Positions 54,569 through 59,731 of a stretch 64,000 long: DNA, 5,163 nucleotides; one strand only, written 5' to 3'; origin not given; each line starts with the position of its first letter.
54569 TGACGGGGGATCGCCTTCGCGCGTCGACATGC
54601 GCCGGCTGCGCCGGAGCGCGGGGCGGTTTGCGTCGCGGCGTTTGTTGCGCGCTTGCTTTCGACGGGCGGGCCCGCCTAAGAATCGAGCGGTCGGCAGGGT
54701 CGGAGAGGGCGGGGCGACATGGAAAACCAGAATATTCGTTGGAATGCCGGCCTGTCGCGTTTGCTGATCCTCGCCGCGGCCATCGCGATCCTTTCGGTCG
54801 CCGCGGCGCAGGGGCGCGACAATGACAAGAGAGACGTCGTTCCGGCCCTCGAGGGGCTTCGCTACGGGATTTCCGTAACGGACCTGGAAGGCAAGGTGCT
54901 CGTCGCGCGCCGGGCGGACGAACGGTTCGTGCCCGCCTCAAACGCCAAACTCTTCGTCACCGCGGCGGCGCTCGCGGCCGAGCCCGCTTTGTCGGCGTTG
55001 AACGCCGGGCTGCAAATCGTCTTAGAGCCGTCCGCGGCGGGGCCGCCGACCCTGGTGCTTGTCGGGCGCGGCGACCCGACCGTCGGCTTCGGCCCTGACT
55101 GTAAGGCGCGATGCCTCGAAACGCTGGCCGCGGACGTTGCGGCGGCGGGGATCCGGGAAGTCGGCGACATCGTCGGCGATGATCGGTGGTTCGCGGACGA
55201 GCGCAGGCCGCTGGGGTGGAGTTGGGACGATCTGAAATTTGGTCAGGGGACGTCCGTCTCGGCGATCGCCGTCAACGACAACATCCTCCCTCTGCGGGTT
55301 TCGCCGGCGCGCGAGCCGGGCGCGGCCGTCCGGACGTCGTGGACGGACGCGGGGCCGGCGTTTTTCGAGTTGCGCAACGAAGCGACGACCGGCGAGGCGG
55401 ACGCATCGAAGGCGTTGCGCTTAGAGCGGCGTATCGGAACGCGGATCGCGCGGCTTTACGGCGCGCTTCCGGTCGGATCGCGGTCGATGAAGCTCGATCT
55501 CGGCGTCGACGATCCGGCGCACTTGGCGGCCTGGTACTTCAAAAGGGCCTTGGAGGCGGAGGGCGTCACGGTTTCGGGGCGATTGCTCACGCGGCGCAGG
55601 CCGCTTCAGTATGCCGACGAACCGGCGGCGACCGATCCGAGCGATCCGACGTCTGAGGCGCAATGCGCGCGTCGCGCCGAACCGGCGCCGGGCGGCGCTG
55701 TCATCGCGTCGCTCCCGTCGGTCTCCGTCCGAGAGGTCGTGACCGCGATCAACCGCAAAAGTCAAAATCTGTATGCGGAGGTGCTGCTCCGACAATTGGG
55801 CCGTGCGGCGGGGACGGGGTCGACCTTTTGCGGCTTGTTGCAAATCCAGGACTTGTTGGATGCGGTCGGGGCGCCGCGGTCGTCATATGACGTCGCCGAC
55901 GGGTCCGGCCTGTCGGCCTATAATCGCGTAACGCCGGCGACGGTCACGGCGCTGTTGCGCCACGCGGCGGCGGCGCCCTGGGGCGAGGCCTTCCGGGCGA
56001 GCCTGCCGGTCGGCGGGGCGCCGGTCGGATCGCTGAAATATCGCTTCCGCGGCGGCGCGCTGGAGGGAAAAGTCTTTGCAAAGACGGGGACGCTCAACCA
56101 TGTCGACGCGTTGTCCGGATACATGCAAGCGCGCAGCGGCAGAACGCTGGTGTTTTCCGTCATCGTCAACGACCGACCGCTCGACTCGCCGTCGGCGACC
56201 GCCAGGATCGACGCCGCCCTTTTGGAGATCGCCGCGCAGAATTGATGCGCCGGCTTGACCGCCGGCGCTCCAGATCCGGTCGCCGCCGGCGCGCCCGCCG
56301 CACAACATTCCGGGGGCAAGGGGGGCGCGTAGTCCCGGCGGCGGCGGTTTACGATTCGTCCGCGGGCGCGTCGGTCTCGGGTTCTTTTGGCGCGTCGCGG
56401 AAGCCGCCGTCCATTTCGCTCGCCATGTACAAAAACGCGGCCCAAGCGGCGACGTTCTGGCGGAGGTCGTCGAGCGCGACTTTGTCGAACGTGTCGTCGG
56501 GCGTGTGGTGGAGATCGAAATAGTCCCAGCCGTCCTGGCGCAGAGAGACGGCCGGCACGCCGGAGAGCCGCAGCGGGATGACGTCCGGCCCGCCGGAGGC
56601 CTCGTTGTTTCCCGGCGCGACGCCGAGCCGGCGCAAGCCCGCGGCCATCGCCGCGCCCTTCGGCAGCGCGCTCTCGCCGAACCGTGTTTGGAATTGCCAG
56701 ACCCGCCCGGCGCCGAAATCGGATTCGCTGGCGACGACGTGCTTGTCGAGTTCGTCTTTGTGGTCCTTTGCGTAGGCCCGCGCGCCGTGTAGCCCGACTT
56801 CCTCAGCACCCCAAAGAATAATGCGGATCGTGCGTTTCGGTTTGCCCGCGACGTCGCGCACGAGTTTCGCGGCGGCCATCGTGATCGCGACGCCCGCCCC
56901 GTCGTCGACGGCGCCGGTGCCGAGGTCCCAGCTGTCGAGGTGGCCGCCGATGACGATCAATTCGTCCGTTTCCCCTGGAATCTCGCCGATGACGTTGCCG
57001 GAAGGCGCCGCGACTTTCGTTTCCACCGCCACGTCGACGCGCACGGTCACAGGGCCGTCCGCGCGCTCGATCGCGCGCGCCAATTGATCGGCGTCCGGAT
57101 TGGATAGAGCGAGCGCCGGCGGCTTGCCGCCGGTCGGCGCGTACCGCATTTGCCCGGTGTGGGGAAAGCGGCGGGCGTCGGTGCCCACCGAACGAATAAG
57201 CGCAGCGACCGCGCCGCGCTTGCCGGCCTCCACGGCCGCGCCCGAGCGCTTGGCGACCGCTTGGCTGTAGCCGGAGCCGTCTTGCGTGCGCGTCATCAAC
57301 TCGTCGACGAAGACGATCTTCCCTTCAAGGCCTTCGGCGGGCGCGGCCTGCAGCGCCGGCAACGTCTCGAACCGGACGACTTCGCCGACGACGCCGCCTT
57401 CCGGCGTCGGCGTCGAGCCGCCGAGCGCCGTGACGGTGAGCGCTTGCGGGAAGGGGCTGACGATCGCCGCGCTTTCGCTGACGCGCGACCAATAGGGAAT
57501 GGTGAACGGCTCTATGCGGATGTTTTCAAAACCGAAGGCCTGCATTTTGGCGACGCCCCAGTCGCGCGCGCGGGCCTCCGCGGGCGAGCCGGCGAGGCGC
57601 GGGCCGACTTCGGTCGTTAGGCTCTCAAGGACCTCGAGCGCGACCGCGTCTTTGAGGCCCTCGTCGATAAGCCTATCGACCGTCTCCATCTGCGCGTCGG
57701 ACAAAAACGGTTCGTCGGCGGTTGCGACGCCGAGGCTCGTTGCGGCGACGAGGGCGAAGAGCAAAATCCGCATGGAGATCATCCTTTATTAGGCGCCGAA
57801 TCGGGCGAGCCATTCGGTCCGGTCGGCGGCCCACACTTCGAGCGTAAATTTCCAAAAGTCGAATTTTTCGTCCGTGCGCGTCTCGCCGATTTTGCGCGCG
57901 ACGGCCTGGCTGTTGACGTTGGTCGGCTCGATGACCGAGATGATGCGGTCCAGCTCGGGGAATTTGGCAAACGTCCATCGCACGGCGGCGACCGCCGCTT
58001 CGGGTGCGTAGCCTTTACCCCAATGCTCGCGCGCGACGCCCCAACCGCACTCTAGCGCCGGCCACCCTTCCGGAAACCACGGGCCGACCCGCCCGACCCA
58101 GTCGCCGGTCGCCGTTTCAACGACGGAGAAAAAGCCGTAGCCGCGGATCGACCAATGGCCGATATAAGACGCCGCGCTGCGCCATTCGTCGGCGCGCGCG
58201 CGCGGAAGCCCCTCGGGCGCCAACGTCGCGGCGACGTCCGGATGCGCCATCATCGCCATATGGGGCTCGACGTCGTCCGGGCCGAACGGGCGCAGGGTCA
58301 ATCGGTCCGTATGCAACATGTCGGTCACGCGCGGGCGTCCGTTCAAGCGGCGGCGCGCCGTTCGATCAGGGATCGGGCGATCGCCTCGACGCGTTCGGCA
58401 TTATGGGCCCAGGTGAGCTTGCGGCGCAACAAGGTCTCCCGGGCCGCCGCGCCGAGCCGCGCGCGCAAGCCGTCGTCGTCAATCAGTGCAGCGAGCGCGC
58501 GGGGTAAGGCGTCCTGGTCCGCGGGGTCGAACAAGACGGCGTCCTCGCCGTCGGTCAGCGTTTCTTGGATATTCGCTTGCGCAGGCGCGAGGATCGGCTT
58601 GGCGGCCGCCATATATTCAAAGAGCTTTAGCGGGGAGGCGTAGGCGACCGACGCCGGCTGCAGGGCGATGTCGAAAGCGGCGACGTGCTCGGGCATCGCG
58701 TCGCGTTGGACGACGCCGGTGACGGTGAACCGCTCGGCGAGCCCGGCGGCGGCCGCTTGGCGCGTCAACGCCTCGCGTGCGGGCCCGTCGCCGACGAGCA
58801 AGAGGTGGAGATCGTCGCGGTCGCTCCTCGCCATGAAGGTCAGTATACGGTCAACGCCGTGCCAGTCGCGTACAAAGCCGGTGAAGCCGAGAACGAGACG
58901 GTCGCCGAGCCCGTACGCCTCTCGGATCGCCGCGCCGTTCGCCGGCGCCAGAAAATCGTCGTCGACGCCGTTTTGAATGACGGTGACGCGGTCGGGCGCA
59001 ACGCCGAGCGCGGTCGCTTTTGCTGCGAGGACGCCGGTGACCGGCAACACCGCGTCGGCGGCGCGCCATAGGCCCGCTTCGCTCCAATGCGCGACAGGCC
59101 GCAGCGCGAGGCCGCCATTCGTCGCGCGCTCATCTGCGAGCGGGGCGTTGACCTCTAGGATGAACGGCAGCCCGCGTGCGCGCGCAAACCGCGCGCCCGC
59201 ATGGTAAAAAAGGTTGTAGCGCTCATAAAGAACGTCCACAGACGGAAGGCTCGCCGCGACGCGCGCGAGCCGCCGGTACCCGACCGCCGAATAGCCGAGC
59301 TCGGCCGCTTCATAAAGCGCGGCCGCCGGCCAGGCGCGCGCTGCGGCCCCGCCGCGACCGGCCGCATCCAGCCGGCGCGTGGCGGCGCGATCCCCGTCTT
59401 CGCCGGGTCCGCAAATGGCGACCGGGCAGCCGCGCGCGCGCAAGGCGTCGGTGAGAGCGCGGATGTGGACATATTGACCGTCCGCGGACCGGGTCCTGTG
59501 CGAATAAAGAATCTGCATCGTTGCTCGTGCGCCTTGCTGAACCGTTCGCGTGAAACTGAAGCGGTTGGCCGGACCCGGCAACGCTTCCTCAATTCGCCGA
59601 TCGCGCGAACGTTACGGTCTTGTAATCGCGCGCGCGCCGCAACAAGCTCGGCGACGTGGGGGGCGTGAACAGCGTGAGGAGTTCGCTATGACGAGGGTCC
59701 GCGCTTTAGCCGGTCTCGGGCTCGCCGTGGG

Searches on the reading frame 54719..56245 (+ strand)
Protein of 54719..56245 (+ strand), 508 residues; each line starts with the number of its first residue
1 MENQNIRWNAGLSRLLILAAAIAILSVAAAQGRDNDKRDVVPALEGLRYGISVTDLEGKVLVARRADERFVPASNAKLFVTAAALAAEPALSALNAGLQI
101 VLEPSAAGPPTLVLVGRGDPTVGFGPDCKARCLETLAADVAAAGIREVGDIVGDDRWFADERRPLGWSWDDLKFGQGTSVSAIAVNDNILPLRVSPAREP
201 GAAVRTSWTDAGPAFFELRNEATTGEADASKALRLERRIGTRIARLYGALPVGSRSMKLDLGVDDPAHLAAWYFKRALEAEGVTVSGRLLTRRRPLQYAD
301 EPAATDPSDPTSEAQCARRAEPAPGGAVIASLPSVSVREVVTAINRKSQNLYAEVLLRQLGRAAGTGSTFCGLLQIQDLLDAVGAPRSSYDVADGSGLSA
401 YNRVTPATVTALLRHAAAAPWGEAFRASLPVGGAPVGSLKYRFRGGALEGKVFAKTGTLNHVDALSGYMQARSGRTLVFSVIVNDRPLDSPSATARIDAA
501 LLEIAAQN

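Call 9: search_protein_families(library=pfam, proteins=[window:54719-56245:+], max_evalue=0.00001)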
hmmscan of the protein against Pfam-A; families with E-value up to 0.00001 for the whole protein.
window:54719-56245:+ (508 aa): 1 family
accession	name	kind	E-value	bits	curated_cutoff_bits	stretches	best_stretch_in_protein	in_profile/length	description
PF02113.21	Peptidase_S13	-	3.2e-81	273.8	22.8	2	324-500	261-436/444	D-Ala-D-Ala carboxypeptidase 3 (S13) family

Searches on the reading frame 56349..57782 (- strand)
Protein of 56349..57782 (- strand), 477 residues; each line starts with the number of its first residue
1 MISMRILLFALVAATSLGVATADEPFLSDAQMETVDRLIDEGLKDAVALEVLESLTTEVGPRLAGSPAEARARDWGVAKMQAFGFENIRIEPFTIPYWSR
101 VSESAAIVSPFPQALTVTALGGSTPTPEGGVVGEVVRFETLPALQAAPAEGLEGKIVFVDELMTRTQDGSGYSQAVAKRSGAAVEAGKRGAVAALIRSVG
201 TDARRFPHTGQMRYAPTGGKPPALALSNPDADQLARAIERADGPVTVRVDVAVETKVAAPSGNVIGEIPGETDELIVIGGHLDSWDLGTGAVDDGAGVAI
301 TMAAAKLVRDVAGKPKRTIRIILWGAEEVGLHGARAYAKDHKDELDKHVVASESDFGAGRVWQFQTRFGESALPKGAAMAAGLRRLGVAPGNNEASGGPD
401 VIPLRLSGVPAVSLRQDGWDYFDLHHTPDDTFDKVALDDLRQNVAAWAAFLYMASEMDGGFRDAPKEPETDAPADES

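Call 9: search_protein_families(library=pfam, proteins=[window:56349-57782:-], max_evalue=0.00001)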
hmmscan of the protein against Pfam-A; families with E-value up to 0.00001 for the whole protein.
window:56349-57782:- (477 aa): 2 families
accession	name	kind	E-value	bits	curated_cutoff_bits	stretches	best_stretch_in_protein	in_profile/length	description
PF04389.22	Peptidase_M28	-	3.9e-30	105.5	21.3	1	263-450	1-192/193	Peptidase family M28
PF01546.33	Peptidase_M20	-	6.5e-10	39.7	24.6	1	288-451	30-204/206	Peptidase family M20/M25/M40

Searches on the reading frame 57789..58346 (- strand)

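Call 9: search_protein_families(library=pfam, proteins=[window:57789-58346:-], max_evalue=0.00001)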
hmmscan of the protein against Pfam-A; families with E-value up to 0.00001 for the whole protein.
window:57789-58346:- (185 aa): 1 family
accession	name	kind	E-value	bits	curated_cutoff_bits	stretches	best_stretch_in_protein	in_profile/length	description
PF13302.13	Acetyltransf_3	-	4.4e-29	102.4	25.4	1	15-154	1-136/138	Acetyltransferase (GNAT) domain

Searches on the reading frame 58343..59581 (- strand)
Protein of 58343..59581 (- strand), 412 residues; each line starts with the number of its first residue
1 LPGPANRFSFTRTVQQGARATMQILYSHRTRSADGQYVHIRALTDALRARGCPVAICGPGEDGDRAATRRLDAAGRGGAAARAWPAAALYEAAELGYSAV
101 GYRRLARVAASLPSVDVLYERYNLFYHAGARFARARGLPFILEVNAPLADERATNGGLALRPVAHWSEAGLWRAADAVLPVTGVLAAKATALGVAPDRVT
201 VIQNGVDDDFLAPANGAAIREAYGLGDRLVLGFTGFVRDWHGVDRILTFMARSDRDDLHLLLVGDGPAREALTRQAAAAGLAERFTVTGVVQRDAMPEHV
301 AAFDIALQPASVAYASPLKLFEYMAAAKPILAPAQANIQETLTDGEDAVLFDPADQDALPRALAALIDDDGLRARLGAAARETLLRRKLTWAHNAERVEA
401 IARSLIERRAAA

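Call 9: search_protein_families(library=pfam, proteins=[window:58343-59581:-], max_evalue=0.00001)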
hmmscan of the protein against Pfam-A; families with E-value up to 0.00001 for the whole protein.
window:58343-59581:- (412 aa): 5 families
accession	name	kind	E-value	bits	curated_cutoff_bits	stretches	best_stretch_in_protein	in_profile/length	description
PF00534.26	Glycos_transf_1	-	3.5e-23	82.4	26.4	1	220-382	6-171/172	Glycosyl transferases group 1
PF13692.12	Glyco_trans_1_4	-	1.5e-22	80.9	27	1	230-369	3-142/142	Glycosyl transferases group 1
PF13439.12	Glyco_transf_4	-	5.3e-15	56.3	28.5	1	34-209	2-169/170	Glycosyltransferase Family 4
PF13579.12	Glyco_trans_4_4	-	3.1e-14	54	29.7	1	35-205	2-158/158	Glycosyl transferase 4-like domain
PF13524.12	Glyco_trans_1_2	-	6.1e-14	52.6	25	1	281-399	15-143/144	Glycosyl transferase-like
